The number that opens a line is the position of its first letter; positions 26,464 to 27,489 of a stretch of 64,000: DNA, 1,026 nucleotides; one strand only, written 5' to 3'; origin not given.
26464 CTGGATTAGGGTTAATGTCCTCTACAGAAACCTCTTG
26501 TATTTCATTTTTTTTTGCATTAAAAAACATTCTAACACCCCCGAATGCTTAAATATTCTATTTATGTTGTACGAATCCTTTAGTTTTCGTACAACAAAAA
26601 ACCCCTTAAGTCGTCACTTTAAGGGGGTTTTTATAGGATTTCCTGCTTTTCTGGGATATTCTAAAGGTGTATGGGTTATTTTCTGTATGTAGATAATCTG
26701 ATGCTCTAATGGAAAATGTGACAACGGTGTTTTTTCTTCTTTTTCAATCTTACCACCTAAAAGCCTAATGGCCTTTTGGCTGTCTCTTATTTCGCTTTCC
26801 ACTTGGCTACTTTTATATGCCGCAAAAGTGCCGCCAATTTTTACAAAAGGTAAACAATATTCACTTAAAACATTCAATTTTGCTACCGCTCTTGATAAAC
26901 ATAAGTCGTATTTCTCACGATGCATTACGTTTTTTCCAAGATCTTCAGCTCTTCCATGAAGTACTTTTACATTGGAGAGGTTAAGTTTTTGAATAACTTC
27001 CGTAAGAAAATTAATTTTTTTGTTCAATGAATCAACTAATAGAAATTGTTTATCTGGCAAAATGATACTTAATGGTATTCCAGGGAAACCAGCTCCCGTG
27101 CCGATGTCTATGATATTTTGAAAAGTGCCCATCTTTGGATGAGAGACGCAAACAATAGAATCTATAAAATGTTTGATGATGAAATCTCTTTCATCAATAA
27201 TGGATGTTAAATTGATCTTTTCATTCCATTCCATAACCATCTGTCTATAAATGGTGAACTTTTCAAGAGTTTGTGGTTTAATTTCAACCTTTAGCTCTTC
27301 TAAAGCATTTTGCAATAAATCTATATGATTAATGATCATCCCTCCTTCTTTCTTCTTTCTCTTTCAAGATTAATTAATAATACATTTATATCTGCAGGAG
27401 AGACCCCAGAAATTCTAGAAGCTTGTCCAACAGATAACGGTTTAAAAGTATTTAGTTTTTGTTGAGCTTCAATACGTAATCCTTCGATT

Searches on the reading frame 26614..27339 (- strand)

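Call 57: search_protein_families(library=pfam, proteins=[window:26614-27339:-], max_evalue=0.00001)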
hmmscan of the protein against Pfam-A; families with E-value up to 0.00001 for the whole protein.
window:26614-27339:- (241 aa): 2 families
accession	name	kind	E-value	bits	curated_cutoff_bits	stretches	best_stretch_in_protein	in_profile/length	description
PF02527.21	GidB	-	5.1e-54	182.8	27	1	25-197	2-169/184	rRNA small subunit methyltransferase G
PF13847.12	Methyltransf_31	-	1.3e-09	38.3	27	1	75-163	6-94/145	Methyltransferase domain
